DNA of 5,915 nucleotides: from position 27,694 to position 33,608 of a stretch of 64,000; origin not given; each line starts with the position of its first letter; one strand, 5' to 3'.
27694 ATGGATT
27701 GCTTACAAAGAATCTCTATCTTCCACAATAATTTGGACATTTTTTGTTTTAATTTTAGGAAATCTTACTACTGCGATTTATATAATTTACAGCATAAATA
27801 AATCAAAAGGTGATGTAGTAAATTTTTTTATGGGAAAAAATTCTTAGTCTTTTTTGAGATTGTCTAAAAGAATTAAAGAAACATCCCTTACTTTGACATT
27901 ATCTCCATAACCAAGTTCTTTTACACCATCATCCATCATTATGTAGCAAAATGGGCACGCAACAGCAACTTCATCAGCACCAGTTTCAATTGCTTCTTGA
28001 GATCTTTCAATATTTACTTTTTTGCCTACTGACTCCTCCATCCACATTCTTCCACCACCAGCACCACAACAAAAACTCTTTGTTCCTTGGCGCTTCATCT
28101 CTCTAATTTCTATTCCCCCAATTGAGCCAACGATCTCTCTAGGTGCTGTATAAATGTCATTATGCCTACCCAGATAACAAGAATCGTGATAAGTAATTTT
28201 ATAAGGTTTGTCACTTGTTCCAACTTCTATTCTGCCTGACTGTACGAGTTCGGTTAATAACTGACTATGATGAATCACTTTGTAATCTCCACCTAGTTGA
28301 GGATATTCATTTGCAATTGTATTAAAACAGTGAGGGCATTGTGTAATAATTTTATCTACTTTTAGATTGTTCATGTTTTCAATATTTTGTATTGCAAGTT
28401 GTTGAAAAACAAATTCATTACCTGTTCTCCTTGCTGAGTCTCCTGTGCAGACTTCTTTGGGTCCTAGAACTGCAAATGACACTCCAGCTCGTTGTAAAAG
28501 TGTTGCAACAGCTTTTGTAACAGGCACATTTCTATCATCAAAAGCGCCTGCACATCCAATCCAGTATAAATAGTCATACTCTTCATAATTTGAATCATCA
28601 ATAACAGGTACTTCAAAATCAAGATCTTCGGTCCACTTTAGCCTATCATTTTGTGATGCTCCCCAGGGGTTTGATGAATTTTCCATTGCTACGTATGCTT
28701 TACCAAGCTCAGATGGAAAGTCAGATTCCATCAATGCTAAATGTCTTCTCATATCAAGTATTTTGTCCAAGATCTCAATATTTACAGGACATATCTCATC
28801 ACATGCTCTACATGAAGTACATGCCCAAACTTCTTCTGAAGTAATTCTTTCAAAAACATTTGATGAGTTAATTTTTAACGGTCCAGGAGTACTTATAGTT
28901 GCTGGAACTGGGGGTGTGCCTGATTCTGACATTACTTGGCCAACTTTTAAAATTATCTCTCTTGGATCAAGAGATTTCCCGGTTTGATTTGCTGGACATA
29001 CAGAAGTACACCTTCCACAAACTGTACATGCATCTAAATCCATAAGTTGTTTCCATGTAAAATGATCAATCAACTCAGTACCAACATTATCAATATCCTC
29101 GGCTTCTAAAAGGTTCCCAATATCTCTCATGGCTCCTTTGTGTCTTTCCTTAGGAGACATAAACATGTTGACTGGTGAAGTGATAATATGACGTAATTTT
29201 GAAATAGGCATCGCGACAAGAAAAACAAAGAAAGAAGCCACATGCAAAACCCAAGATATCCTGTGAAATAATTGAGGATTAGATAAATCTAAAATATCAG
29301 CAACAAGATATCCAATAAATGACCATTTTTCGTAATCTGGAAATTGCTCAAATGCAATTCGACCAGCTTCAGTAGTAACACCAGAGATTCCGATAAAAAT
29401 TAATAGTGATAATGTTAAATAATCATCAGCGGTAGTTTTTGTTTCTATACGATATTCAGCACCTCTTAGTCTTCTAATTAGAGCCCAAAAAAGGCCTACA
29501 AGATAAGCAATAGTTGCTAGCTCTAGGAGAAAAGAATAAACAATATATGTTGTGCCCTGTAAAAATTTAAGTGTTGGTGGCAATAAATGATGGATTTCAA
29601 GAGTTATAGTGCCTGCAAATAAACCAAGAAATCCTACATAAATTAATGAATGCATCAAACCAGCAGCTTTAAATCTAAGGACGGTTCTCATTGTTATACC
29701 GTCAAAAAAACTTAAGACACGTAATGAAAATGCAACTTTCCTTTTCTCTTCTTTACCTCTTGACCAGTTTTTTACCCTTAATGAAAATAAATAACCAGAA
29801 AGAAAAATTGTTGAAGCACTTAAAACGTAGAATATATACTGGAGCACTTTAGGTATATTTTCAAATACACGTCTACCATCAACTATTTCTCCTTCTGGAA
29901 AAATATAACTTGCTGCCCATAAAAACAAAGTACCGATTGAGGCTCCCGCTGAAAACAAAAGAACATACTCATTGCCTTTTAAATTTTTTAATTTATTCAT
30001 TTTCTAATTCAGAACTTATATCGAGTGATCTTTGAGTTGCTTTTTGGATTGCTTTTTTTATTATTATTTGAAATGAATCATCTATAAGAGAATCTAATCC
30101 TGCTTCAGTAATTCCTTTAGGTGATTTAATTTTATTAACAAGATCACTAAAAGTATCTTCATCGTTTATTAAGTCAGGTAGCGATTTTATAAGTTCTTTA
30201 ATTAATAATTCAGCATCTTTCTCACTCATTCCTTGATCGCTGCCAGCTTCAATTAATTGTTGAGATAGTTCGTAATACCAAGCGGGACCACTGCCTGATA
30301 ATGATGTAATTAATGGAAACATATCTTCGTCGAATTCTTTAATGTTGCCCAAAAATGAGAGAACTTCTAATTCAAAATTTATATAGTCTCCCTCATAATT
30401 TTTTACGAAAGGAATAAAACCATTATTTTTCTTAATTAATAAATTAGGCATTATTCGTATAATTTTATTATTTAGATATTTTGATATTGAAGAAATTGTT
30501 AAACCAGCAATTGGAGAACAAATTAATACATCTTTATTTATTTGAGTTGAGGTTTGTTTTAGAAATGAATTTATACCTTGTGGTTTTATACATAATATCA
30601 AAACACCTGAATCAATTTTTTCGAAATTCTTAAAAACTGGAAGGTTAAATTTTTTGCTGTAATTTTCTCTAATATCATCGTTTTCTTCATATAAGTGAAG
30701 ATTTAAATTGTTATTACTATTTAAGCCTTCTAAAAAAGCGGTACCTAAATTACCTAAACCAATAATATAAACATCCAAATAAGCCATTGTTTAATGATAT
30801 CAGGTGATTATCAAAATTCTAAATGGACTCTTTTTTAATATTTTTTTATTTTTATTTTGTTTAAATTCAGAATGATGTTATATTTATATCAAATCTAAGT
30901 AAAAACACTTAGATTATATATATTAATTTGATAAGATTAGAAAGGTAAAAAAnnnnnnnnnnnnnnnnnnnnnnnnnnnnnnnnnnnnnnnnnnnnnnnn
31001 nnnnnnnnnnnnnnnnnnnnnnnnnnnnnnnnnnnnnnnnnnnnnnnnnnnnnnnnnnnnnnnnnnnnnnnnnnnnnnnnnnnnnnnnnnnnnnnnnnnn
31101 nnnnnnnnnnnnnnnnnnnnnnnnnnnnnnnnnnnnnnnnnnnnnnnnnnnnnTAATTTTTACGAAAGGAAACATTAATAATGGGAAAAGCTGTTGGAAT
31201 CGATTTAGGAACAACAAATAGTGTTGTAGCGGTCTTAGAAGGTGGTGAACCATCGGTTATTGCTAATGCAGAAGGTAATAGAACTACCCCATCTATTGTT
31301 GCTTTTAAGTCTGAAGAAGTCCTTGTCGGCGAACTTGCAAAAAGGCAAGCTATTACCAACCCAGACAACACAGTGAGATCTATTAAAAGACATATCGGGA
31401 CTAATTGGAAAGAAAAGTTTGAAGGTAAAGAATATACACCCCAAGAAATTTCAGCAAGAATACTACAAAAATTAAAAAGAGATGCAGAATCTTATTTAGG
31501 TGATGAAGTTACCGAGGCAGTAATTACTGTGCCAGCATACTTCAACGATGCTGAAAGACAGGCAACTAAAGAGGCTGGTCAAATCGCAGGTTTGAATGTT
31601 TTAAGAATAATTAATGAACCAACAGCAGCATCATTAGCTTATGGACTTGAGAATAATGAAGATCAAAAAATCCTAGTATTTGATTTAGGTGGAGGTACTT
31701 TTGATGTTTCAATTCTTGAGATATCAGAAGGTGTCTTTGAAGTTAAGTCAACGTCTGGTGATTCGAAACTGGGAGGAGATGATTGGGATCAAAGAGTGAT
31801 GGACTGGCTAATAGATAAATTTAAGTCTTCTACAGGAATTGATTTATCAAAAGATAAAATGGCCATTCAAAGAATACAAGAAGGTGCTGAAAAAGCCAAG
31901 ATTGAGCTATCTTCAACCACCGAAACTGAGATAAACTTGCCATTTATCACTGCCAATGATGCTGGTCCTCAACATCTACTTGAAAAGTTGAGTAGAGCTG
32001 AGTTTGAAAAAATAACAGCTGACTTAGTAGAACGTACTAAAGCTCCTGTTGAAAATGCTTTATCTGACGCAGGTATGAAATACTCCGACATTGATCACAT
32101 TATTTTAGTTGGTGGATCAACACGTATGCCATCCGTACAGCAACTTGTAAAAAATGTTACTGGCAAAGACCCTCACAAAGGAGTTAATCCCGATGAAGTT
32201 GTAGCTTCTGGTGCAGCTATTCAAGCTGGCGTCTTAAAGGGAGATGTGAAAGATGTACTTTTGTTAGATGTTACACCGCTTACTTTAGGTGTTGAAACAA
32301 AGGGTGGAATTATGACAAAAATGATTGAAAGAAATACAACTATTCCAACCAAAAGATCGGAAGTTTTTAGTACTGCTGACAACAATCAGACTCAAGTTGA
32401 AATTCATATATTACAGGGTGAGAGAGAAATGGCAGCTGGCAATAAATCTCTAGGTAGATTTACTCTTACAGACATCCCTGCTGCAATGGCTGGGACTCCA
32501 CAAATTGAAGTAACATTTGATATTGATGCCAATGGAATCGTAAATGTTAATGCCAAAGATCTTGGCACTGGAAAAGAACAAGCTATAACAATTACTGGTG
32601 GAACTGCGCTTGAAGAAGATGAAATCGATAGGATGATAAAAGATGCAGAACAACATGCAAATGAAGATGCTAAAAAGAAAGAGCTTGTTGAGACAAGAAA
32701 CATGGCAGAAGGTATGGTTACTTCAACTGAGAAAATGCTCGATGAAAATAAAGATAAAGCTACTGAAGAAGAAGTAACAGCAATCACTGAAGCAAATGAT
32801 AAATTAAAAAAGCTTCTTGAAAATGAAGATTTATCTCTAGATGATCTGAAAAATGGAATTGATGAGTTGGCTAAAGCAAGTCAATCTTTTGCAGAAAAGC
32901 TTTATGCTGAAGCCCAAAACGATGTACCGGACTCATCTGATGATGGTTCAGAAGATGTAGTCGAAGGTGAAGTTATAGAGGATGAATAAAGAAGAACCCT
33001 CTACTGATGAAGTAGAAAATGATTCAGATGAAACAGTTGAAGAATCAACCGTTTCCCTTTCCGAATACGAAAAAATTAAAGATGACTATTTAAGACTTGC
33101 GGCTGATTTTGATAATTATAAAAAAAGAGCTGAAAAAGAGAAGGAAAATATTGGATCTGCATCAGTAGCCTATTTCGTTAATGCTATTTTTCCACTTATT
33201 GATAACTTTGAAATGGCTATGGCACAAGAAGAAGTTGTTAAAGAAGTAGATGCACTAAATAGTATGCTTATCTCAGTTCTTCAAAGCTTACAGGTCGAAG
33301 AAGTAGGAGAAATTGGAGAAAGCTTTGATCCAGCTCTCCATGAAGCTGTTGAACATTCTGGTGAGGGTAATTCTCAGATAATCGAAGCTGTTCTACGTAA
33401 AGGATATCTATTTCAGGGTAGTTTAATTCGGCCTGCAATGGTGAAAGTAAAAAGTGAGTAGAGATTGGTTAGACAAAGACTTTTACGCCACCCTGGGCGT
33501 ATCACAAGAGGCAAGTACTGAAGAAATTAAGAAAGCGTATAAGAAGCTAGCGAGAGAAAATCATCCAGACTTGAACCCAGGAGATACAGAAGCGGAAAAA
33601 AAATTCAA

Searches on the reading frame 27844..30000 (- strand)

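Call 16: search_protein_families(library=pfam, proteins=[window:27844-30000:-], max_evalue=0.01)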
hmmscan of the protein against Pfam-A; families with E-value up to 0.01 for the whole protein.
window:27844-30000:- (718 aa): 15 families
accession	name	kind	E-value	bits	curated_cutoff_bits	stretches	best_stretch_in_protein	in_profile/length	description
PF02754.22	CCG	-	2.4e-35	120.9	20.6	2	602-690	1-85/85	Cysteine-rich domain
PF13183.11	Fer4_8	-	9e-09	36.2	27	2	322-408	2-68/68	4Fe-4S dicluster domain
PF13187.11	Fer4_9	-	5.9e-08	33.1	27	1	324-407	1-50/52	4Fe-4S dicluster domain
PF02665.19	Nitrate_red_gam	-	4.5e-07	30.2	22.9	1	158-282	90-209/217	Nitrate reductase gamma subunit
PF12838.12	Fer4_7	-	8.8e-07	29.7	27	1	320-338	33-51/52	4Fe-4S dicluster domain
PF13237.11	Fer4_10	-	9.9e-07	29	25.5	1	320-405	4-53/53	4Fe-4S dicluster domain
PF12797.12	Fer4_2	-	2.4e-06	27.6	24.5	1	316-337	1-22/22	4Fe-4S binding domain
PF00037.32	Fer4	-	1.7e-05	24.9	21.1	1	321-338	4-21/24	4Fe-4S binding domain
PF25160.1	LdpA_Fe-S-bd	-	0.00026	21.1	27.6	1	323-339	26-42/49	LdpA Fe-S cluster-binding domain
PF12837.12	Fer4_6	-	0.00038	20.7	25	1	320-338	4-22/24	4Fe-4S binding domain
PF13534.11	Fer4_17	-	0.00084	20.3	22.2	1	324-408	1-60/61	4Fe-4S dicluster domain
PF13746.11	Fer4_18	-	0.00089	19.9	27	0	385-412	52-79/114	4Fe-4S dicluster domain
PF14697.11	Fer4_21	-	0.00093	19.7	35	0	321-337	37-53/59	4Fe-4S dicluster domain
PF13459.11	Fer4_15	-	0.0021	19.1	22.4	0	320-340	3-23/66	4Fe-4S single cluster domain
PF13484.11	Fer4_16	-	0.0028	18.8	30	1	325-407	2-66/66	4Fe-4S double cluster binding domain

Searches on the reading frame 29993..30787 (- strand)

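Call 16: search_protein_families(library=pfam, proteins=[window:29993-30787:-], max_evalue=0.01)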
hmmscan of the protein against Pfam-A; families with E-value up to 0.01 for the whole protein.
window:29993-30787:- (264 aa): 2 families
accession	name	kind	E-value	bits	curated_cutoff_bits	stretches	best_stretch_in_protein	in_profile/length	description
PF14748.11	P5CR_dimer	-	1.1e-20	74.3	25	1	154-254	1-102/105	Pyrroline-5-carboxylate reductase dimerisation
PF03807.23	F420_oxidored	-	2.4e-05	25.3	21.6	1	6-94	2-93/94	NADP oxidoreductase coenzyme F420-dependent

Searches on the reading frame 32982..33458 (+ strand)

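Call 100: search_protein_families(library=pfam, proteins=[window:32982-33458:+], max_evalue=0.00001)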
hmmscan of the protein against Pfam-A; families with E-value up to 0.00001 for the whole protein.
window:32982-33458:+ (159 aa): 1 family
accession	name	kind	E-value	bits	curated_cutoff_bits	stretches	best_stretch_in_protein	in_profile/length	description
PF01025.24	GrpE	-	1.4e-33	116.3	25.8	1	9-157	6-164/165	GrpE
